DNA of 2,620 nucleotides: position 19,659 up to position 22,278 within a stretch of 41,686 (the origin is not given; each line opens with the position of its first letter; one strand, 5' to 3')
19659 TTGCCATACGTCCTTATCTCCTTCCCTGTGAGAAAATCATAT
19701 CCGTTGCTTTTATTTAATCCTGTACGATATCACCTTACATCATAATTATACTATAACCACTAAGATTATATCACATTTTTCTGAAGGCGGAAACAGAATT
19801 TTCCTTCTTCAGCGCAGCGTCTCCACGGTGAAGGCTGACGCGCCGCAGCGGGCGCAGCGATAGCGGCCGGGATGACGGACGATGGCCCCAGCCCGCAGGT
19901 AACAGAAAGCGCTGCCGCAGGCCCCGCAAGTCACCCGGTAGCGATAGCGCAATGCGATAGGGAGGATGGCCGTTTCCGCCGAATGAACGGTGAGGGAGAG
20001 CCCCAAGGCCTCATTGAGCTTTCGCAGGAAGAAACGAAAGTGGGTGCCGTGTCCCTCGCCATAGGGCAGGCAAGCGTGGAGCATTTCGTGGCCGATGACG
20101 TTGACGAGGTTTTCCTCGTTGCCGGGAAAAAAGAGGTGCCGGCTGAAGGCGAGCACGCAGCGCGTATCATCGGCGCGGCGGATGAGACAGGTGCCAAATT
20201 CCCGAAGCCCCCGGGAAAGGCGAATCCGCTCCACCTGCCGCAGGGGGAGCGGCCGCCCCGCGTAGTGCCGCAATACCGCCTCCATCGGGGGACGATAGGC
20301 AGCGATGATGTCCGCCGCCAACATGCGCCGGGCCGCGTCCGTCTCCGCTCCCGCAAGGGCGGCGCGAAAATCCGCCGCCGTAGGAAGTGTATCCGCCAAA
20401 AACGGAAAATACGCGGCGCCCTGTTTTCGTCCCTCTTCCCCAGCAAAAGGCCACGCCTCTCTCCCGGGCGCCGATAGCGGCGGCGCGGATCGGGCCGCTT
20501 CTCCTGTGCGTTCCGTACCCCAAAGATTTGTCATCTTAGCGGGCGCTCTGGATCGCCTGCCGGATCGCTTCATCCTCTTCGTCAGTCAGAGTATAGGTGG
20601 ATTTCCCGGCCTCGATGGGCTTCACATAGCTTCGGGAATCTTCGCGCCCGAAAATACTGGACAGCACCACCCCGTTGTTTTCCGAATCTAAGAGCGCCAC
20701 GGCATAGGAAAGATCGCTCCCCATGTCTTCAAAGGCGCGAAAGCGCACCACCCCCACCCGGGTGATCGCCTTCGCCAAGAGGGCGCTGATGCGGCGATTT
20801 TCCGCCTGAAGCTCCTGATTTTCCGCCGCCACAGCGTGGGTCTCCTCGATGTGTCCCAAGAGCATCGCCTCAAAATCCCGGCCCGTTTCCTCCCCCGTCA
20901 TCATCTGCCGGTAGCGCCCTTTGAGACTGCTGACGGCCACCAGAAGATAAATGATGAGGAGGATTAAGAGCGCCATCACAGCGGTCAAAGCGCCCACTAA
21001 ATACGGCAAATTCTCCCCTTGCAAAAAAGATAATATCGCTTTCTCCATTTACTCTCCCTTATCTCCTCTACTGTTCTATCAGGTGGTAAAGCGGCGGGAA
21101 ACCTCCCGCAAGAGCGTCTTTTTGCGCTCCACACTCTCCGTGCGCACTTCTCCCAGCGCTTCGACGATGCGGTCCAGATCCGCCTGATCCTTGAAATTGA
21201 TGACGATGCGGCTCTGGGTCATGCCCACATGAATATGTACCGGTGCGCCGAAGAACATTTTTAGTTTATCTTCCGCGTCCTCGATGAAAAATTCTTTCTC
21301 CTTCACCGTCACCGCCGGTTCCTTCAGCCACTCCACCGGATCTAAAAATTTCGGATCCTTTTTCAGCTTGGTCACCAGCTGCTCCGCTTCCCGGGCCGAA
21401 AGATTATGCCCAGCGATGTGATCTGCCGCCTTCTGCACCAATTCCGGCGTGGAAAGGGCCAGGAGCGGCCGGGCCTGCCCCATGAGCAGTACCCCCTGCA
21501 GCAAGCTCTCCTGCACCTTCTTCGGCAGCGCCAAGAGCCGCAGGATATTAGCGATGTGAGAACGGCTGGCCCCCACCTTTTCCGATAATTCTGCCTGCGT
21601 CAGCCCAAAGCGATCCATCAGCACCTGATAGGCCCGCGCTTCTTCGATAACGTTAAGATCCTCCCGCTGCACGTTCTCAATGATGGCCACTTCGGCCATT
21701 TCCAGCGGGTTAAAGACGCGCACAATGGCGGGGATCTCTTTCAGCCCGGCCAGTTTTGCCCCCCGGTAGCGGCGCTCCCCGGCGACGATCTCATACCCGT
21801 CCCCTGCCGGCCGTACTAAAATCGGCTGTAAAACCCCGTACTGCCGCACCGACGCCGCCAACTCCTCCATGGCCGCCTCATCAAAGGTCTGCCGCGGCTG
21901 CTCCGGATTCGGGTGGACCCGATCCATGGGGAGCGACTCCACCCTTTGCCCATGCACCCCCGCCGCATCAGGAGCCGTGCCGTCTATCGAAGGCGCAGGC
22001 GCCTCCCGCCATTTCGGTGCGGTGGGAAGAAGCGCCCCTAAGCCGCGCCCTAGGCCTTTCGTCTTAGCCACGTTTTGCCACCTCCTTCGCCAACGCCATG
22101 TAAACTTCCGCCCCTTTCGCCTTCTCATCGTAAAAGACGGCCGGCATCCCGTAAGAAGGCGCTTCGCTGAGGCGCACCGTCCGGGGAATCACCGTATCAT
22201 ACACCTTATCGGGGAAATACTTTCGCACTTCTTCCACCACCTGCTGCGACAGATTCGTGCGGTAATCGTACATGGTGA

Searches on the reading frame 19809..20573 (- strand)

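Call 6: search_protein_families(library=pfam, proteins=[window:19809-20573:-])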
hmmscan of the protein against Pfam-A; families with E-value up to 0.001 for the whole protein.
window:19809-20573:- (254 aa): 1 family
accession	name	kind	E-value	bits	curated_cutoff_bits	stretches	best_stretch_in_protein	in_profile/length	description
PF10263.15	SprT-like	-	5.8e-08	33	25.6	1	120-195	26-105/108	SprT-like family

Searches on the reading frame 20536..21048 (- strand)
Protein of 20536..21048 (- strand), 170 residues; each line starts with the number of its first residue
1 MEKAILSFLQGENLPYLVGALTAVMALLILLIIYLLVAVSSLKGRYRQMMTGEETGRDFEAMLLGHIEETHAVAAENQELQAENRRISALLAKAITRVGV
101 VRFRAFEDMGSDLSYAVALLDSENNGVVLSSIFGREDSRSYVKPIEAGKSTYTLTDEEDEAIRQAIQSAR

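Call 6: search_protein_families(library=pfam, proteins=[window:20536-21048:-])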
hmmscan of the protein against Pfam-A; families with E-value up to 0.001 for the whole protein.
window:20536-21048:- (170 aa): 1 family
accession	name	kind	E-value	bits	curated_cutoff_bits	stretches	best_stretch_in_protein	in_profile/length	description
PF14584.11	DUF4446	-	6.5e-48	163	27.4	1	16-166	1-150/150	Protein of unknown function (DUF4446)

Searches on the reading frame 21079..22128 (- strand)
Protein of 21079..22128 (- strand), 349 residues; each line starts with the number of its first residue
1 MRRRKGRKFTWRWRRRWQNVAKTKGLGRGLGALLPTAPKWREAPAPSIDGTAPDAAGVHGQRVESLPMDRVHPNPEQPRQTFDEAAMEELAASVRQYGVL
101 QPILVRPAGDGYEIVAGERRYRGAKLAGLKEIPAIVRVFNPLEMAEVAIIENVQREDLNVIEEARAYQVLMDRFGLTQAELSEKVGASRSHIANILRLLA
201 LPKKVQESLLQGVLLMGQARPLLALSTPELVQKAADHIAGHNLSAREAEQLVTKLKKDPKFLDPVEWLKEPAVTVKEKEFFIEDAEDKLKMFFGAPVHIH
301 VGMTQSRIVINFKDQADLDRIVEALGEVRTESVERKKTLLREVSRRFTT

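Call 6: search_protein_families(library=pfam, proteins=[window:21079-22128:-])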
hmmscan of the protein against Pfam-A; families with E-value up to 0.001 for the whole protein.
window:21079-22128:- (349 aa): 4 families
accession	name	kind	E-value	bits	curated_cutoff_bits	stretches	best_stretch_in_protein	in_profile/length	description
PF17762.8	HTH_ParB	-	3.4e-33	114.3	22.6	1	156-256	1-101/102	ParB HTH domain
PF02195.25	ParB_N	-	4.2e-33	113.7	26.3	1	62-154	2-95/95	ParB N-terminal domain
PF23552.2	ParB_C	-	0.0007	19.4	23.8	0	282-325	5-49/50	ParB dimerisation domain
PF01978.25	TrmB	-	0.00087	19.5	25.6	0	163-199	10-46/68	Sugar-specific transcriptional regulator TrmB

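Call 19: find_homologous_proteins(query=window:21082-22071:-, max_evalue=1e-30)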
Query seq(330 aa) (330 aa): 7980 proteins with E <= 1e-30 among 8000 candidates; the best 120 are listed.
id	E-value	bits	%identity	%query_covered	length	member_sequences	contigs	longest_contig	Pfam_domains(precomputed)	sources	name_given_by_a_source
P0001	2.3e-208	709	99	100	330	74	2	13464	PF17762.9,PF02195.27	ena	-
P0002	1.8e-180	617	89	100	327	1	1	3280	PF17762.9,PF02195.27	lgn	-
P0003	5.3e-180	616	88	100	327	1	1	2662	PF17762.9,PF02195.27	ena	-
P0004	4.3e-179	613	88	100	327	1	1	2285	PF17762.9,PF02195.27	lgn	-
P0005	4.8e-179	613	89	100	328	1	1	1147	PF17762.9,PF02195.27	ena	-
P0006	9.8e-178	608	90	100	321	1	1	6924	PF17762.9,PF02195.27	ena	-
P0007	1.3e-177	608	91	93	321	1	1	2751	PF17762.9,PF02195.27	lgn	-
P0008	1.8e-177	607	91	93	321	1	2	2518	PF17762.9,PF02195.27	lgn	-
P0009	6.3e-176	602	87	100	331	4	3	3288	PF17762.9,PF02195.27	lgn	-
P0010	1.4e-174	598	90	93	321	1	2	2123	PF17762.9,PF02195.27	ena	-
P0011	1.6e-174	598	88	100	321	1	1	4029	PF17762.9,PF02195.27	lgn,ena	-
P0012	3.3e-174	597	90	93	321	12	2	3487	PF17762.9,PF02195.27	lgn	-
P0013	1.2e-173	595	88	100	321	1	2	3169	PF17762.9,PF02195.27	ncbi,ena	-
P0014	2.5e-173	594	87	100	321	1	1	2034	PF17762.9,PF02195.27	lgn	-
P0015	4.2e-170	583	86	100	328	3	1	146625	PF17762.9,PF02195.27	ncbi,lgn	ncbi:MAG: ParB/RepB/Spo0J family partition protein [Schwartzia sp. (in: firmicutes)]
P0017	9.3e-159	546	80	93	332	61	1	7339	PF17762.9,PF02195.27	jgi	-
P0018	3.5e-156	537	82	89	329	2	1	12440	PF17762.9,PF02195.27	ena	-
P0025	1.6e-99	351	57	93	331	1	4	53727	PF17762.9,PF02195.27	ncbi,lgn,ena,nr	ncbi:MAG: ParB/RepB/Spo0J family partition protein [Schwartzia sp.]|nr:ParB/RepB/Spo0J family partit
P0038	6.4e-96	340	56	92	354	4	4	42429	PF17762.9,PF02195.27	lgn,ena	-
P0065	5.7e-84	300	48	92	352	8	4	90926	PF17762.9,PF02195.27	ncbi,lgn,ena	-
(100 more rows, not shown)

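Call 20: find_encoding_contigs(protein=P0015, flank=10000, max_places=3)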
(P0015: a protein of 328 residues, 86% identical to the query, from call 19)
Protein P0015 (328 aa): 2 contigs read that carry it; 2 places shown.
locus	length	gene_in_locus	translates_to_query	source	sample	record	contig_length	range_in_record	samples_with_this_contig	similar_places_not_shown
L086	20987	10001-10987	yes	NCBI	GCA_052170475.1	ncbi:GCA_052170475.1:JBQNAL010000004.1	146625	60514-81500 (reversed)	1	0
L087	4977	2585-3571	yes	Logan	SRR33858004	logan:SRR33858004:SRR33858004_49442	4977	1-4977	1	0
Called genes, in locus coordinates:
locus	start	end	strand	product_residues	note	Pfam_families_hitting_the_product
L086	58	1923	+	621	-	PF00990:GGDEF, PF01590:GAF (weak)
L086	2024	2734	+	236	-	-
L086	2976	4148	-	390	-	PF01808:AICARFT_IMPCHas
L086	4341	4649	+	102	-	PF04365:BrnT_toxin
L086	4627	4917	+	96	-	-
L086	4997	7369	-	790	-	PF02574:S-methyl_trans, PF00809:Pterin_bind, PF02607:B12-binding_2, PF02310:B12-binding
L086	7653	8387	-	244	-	PF02965:Met_synt_B12 (weak)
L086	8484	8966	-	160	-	PF00583:Acetyltransf_1, PF13508:Acetyltransf_7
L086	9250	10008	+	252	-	PF00142:Fer4_NifH (weak), PF01656:CbiA, PF06564:CBP_BcsQ, PF09140:MipZ (weak), PF10609:ParA, PF13614:AAA_31, PF09140:MipZ (weak)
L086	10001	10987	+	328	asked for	PF02195:ParB_N, PF17762:HTH_ParB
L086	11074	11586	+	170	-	PF14584:DUF4446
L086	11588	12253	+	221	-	PF10263:SprT-like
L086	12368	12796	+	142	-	PF00903:Glyoxalase, PF12681:Glyoxalase_2 (weak), PF22677:Ble-like_N (weak)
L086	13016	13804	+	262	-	PF07195:FliD_C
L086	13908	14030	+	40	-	-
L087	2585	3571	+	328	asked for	PF02195:ParB_N, PF17762:HTH_ParB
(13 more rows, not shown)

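Call 21: find_encoding_contigs(protein=P0001, flank=10000, max_places=4)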
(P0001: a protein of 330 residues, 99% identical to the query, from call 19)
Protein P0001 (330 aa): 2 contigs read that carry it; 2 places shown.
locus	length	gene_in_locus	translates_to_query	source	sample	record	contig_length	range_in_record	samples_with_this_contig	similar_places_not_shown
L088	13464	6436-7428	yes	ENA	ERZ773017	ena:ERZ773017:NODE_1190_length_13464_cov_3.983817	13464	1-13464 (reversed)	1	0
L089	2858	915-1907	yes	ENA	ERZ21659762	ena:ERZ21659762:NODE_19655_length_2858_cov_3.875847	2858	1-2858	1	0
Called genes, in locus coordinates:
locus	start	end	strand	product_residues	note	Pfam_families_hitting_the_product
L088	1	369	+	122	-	?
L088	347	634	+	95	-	-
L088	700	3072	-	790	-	PF02574:S-methyl_trans, PF00809:Pterin_bind, PF02607:B12-binding_2, PF02310:B12-binding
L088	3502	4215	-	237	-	PF02965:Met_synt_B12 (weak)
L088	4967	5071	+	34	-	-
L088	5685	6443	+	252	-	PF00142:Fer4_NifH (weak), PF01656:CbiA, PF06564:CBP_BcsQ, PF09140:MipZ (weak), PF10609:ParA, PF13614:AAA_31, PF09140:MipZ (weak)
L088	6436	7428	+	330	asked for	PF02195:ParB_N, PF17762:HTH_ParB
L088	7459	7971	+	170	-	PF14584:DUF4446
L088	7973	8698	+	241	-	PF10263:SprT-like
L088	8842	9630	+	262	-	PF07195:FliD_C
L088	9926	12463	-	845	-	PF00403:HMA, PF00122:E1-E2_ATPase, PF00702:Hydrolase, PF00403:HMA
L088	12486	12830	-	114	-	PF00403:HMA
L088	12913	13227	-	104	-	PF02583:Trns_repr_metal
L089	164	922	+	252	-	PF00142:Fer4_NifH (weak), PF01656:CbiA, PF06564:CBP_BcsQ, PF09140:MipZ (weak), PF10609:ParA, PF13614:AAA_31, PF09140:MipZ (weak)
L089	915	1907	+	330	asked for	PF02195:ParB_N, PF17762:HTH_ParB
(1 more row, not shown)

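Call 23: find_encoding_contigs(protein=P0018, flank=10000, max_places=2)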
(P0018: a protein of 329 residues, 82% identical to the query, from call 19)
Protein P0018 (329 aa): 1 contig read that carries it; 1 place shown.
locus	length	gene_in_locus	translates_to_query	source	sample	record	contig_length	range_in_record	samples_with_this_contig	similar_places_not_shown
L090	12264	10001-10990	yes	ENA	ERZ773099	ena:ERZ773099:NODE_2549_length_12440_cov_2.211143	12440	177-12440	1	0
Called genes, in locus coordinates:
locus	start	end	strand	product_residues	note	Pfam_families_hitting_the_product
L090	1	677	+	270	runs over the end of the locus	PF03193:RsgA_GTPase (faint), PF12631:MnmE_helical, PF00350:Dynamin_N (faint), PF01926:MMR_HSR1, PF02421:FeoB_N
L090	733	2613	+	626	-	PF00890:FAD_binding_2 (faint), PF01134:GIDA, PF07992:Pyr_redox_2 (weak), PF21680:GIDA_C_1st, PF13932:SAM_GIDA_C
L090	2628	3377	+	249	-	PF02527:GidB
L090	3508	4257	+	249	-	-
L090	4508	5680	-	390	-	PF01808:AICARFT_IMPCHas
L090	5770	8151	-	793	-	PF02574:S-methyl_trans, PF00809:Pterin_bind, PF02607:B12-binding_2, PF02310:B12-binding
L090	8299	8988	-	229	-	PF02965:Met_synt_B12 (weak)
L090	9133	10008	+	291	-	PF00142:Fer4_NifH, PF01656:CbiA, PF02374:ArsA_ATPase (faint), PF06564:CBP_BcsQ, PF09140:MipZ, PF10609:ParA, PF13614:AAA_31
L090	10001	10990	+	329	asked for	PF02195:ParB_N, PF17762:HTH_ParB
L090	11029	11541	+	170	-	PF14584:DUF4446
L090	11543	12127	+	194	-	PF10263:SprT-like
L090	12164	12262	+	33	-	?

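Call 24: find_encoding_contigs(protein=P0025, flank=10000, max_places=2)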
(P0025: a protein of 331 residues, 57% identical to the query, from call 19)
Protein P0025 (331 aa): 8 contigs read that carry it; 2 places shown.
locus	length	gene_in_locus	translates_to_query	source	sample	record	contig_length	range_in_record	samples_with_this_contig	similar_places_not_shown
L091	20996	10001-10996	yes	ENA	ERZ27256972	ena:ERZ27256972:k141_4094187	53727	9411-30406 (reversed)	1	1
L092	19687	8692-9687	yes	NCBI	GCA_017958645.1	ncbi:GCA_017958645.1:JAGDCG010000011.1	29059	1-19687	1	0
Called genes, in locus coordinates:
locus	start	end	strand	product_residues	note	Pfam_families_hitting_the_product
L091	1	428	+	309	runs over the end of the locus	PF00145:DNA_methylase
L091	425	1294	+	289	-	PF09015:NgoMIV_restric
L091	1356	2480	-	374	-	PF04015:DUF362, PF00037:Fer4 (faint), PF12837:Fer4_6 (faint), PF25160:LdpA_Fe-S-bd (weak)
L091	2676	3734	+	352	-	PF12762:DDE_Tnp_IS1595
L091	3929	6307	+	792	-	-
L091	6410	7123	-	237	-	-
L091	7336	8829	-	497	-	PF00563:EAL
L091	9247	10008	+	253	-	PF00142:Fer4_NifH (weak), PF01656:CbiA, PF02374:ArsA_ATPase (faint), PF06564:CBP_BcsQ, PF09140:MipZ, PF10609:ParA, PF13614:AAA_31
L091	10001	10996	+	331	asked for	PF02195:ParB_N, PF17762:HTH_ParB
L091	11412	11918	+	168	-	PF14584:DUF4446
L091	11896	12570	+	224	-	PF10263:SprT-like (weak)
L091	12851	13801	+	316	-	PF06180:CbiK, PF01903:CbiX (faint)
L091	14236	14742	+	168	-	PF01695:IstB_IS21, PF13191:AAA_16 (faint), PF13401:AAA_22 (faint), PF00004:AAA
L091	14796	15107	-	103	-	PF05437:AzlD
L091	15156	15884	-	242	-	PF03591:AzlC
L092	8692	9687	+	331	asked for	PF02195:ParB_N, PF17762:HTH_ParB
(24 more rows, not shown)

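Call 25: find_encoding_contigs(protein=P0038, flank=10000, max_places=2)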
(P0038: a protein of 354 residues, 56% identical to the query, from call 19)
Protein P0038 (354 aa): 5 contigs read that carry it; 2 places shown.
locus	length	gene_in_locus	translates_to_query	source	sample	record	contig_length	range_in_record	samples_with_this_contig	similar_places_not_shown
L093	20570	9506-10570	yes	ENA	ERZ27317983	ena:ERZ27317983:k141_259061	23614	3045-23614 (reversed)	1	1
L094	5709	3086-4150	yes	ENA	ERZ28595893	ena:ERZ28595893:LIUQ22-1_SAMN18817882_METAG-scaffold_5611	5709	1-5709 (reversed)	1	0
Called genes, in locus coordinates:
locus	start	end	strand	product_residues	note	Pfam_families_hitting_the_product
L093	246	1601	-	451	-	PF02812:ELFV_dehydrog_N, PF00208:ELFV_dehydrog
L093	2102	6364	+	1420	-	PF01869:BcrAD_BadFG, PF09989:DUF2229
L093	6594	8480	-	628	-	PF00120:Gln-synt_C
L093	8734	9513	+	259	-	PF06564:CBP_BcsQ, PF10609:ParA, PF13614:AAA_31, PF00142:Fer4_NifH (weak), PF01656:CbiA, PF02374:ArsA_ATPase (faint), PF09140:MipZ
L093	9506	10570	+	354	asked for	PF02195:ParB_N, PF17762:HTH_ParB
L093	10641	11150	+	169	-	PF14584:DUF4446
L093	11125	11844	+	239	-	PF10263:SprT-like (weak)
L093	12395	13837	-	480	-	PF02934:GatB_N, PF02637:GatB_Yqey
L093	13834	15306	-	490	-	PF01425:Amidase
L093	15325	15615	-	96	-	PF02686:GatC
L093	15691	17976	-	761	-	PF00580:UvrD-helicase, PF13245:AAA_19, PF13604:AAA_30 (faint), PF01443:Viral_helicase1 (faint), PF13361:UvrD_C, PF13538:UvrD_C_2, PF21196:PcrA_UvrD_tudor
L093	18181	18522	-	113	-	PF01245:Ribosomal_L19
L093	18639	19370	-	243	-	PF10105:DUF2344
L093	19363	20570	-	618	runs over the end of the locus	PF19864:Radical_SAM_N2, PF04055:Radical_SAM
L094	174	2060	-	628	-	PF00120:Gln-synt_C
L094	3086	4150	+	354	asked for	PF02195:ParB_N, PF17762:HTH_ParB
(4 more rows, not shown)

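Call 38: find_encoding_contigs(protein=P0006, flank=10000, max_places=2)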
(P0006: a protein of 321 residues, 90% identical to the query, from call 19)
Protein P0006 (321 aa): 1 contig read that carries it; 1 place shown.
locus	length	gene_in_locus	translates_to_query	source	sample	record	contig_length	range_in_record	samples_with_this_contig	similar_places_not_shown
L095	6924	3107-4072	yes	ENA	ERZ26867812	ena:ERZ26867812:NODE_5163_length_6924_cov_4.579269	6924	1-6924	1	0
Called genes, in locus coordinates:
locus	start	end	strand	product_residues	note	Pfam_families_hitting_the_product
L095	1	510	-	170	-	?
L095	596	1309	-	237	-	PF02965:Met_synt_B12 (weak)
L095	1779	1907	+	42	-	-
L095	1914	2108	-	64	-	-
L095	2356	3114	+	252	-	PF00142:Fer4_NifH (weak), PF01656:CbiA, PF06564:CBP_BcsQ, PF10609:ParA (weak), PF13614:AAA_31, PF09140:MipZ (weak)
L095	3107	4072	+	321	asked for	PF02195:ParB_N, PF17762:HTH_ParB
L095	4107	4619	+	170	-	PF14584:DUF4446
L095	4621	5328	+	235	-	PF10263:SprT-like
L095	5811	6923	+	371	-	?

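Call 39: find_encoding_contigs(protein=P0017, flank=10000, max_places=2)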
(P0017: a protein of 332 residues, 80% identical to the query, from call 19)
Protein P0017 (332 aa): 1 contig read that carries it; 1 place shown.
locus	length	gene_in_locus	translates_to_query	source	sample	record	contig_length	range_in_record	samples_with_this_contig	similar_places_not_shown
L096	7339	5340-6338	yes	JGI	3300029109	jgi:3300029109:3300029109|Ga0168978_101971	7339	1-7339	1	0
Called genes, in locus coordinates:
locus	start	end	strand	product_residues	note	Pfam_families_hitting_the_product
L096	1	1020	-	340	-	?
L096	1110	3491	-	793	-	PF02574:S-methyl_trans, PF00809:Pterin_bind, PF02607:B12-binding_2, PF02310:B12-binding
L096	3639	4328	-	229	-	PF02965:Met_synt_B12 (weak)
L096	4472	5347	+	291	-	PF00142:Fer4_NifH, PF01656:CbiA, PF02374:ArsA_ATPase (faint), PF06564:CBP_BcsQ, PF09140:MipZ, PF10609:ParA, PF13614:AAA_31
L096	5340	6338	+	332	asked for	PF02195:ParB_N, PF17762:HTH_ParB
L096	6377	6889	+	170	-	PF14584:DUF4446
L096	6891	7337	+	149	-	?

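Call 40: find_encoding_contigs(protein=P0065, flank=10000, max_places=2)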
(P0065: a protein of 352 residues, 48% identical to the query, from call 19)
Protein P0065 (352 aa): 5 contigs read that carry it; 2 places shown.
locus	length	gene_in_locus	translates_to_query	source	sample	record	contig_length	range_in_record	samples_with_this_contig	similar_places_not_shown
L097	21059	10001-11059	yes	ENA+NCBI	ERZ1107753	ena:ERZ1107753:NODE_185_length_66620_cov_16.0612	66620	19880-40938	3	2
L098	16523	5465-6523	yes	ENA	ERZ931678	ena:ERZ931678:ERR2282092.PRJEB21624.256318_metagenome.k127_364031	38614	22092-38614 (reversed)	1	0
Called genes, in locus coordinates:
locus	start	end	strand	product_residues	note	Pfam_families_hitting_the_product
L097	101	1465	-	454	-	PF05525:Branch_AA_trans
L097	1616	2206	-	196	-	PF00625:Guanylate_kin (weak), PF13238:AAA_18 (faint)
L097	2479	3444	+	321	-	PF00365:PFK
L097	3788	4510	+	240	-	PF02661:Fic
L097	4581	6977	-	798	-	PF02574:S-methyl_trans, PF00809:Pterin_bind, PF02607:B12-binding_2, PF02310:B12-binding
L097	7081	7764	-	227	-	PF02965:Met_synt_B12 (faint)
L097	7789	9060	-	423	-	PF00512:HisKA, PF02518:HATPase_c, PF00072:Response_reg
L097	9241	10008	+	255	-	PF00142:Fer4_NifH (weak), PF01656:CbiA, PF02374:ArsA_ATPase (weak), PF06564:CBP_BcsQ, PF09140:MipZ (weak), PF10609:ParA, PF13614:AAA_31, PF09140:MipZ (weak)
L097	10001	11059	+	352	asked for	PF02195:ParB_N, PF17762:HTH_ParB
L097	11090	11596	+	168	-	PF14584:DUF4446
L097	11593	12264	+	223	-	PF10263:SprT-like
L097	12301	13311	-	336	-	PF05258:DciA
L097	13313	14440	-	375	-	PF02463:SMC_N, PF13175:AAA_15, PF13476:AAA_23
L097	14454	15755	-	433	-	PF00712:DNA_pol3_beta, PF02767:DNA_pol3_beta_2, PF02768:DNA_pol3_beta_3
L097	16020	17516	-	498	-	PF11638:DnaA_N, PF00308:Bac_DnaA, PF01695:IstB_IS21, PF00004:AAA (faint), PF08299:Bac_DnaA_C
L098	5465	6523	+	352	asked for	PF02195:ParB_N, PF17762:HTH_ParB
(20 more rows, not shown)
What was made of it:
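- parS next to the divergent parA and met genes is conserved across the family (calls 20, 23, 40).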

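Call 57: search_solved_structures(query=window:21082-22071:-, max_evalue=0.00001, show_alignments=3)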
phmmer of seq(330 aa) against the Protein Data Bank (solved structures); distinct sequences matched with E-value up to 0.00001: 13.
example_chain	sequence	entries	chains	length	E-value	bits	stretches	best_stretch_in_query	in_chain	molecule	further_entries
7bnk_A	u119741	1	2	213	6.8e-53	183.4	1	45-238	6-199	ParB family protein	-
7o0n_A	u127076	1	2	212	4.8e-52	180.6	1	45-238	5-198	ParB family protein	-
7bnr_A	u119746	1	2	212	4.9e-52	180.5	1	45-238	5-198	ParB family protein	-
6sdk_A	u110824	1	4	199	7.4e-52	180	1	43-237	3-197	Stage 0 sporulation protein J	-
1vz0_A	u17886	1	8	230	8e-52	179.9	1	42-241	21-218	Chromosome-partitioning protein Spo0J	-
6t1f_A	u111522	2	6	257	1.2e-51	179.2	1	5-235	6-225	Chromosome-partitioning protein ParB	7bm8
4umk_A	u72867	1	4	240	9.3e-47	163.2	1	2-242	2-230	PROBABLE CHROMOSOME-PARTITIONING PROTEIN PARB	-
7ng0_A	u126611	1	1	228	1.2e-44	156.3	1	43-237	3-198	Nucleoid occlusion protein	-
7nfu_A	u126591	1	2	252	1.5e-44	156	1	42-237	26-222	Nucleoid occlusion protein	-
7ol9_A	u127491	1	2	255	6.8e-39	137.4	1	42-237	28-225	Nucleoid occlusion protein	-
6s6h_A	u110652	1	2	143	2e-24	89.9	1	124-235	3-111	Chromosome-partitioning protein ParB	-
6y93_A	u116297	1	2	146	1.5e-18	70.5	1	124-238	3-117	Nucleoid occlusion protein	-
8qa8_A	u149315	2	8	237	2.3e-13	53.6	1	36-193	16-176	Transcriptional repressor protein KorB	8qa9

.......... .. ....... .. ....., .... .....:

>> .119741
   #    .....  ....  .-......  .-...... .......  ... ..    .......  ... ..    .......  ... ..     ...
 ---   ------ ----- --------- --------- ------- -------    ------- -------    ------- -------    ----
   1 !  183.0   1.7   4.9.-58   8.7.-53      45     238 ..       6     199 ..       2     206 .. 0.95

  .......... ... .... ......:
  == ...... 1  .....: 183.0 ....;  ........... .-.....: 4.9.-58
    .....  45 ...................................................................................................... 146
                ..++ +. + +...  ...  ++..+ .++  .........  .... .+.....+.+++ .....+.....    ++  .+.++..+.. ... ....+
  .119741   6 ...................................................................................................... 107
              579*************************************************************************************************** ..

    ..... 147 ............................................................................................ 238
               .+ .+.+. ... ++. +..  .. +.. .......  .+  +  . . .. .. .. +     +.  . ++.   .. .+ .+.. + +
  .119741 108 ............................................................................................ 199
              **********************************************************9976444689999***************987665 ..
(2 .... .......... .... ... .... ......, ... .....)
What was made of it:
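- On Chromosomal ParABS centromere (parS): E~1e-52 to solved chromosomal ParB structures (call 57).
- Closest known: Myxococcus xanthus chromosomal parS cluster. Same: The window's ParB aligns best to the solved ParB chains 7bnk, 7o0n and 7bnr, which I recall to be M. xanthus ParB; the database labels them only as 'ParB family protein' (call 57).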
